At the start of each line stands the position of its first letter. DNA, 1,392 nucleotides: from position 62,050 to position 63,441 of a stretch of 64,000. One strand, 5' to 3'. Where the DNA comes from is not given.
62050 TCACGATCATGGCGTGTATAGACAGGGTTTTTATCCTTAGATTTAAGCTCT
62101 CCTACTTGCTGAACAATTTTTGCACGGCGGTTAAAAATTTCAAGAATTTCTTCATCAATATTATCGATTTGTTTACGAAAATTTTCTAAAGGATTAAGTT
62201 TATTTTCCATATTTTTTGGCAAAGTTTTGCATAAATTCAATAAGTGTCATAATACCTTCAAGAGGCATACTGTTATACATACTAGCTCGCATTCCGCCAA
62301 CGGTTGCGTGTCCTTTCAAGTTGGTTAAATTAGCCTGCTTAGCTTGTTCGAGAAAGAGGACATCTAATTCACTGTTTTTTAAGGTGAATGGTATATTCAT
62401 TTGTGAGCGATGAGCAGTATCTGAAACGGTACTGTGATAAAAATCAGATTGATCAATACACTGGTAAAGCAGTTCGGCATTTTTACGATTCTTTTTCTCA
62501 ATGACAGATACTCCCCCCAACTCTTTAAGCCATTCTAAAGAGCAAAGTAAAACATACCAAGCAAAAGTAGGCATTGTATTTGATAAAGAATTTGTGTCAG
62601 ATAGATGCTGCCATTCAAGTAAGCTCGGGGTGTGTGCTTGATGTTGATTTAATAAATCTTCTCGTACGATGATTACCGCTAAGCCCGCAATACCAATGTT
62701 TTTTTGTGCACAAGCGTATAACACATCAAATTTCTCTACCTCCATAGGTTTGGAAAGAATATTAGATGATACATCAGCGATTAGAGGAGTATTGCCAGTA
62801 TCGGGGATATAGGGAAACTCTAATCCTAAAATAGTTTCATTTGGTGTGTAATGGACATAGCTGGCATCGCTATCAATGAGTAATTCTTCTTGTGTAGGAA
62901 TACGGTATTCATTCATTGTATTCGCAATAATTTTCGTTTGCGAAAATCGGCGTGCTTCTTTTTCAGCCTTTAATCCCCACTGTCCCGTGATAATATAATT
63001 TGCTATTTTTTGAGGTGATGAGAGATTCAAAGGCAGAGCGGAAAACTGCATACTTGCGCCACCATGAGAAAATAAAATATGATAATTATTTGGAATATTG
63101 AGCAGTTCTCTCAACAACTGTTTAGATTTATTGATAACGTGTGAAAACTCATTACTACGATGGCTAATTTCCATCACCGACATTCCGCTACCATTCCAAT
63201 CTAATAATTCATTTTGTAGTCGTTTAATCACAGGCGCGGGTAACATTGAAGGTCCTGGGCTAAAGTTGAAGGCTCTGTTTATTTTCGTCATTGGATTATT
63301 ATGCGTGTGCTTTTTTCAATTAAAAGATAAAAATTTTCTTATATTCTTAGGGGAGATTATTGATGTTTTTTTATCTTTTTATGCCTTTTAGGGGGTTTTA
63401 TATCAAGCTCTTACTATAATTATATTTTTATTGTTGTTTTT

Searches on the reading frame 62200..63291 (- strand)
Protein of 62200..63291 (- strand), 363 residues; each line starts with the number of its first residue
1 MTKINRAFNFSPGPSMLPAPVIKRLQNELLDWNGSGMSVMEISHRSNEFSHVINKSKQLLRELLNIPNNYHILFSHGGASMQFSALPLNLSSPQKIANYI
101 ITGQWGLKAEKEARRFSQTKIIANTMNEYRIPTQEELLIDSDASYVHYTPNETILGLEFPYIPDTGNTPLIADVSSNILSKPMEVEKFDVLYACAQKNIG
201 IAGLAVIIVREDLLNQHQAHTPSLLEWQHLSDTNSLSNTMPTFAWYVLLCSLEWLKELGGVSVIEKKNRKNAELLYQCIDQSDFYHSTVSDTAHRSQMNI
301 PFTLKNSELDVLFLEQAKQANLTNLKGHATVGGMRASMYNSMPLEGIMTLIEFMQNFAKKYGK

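Call 39: find_encoding_contigs(protein=window:62200-63291:-, flank=10000, max_places=6)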
Protein window:62200-63291:- (363 aa): 2 contigs read that carry it; 1 place shown.
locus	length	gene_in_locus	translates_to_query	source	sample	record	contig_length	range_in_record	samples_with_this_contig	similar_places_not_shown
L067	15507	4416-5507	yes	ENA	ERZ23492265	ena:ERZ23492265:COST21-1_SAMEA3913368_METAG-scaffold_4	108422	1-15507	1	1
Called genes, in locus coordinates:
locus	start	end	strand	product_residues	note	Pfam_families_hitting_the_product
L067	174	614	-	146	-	PF01850:PIN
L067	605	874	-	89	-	PF04014:MazE_antitoxin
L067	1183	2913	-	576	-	PF02028:BCCT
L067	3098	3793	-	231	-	PF26971:TM-like_Thioredoxin-like_C (faint), PF02630:SCO1-SenC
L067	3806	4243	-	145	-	PF04314:LpqE-like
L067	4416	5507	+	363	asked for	PF00266:Aminotran_5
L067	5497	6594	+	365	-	PF01817:CM_2, PF00800:PDT, PF01842:ACT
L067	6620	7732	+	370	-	PF00155:Aminotran_1_2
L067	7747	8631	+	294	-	PF02826:2-Hacid_dh_C (weak), PF03807:F420_oxidored, PF02153:PDH_N, PF20463:PDH_C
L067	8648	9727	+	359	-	PF00135:COesterase (faint), PF20434:BD-FAE, PF07859:Abhydrolase_3 (faint), PF20434:BD-FAE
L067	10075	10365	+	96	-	PF01810:LysE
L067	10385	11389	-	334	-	PF02615:Ldh_2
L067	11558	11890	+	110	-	PF00034:Cytochrom_C, PF13442:Cytochrome_CBB3 (weak)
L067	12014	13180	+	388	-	PF13406:SLT_2, PF01471:PG_binding_1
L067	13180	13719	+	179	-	PF00994:MoCF_biosynth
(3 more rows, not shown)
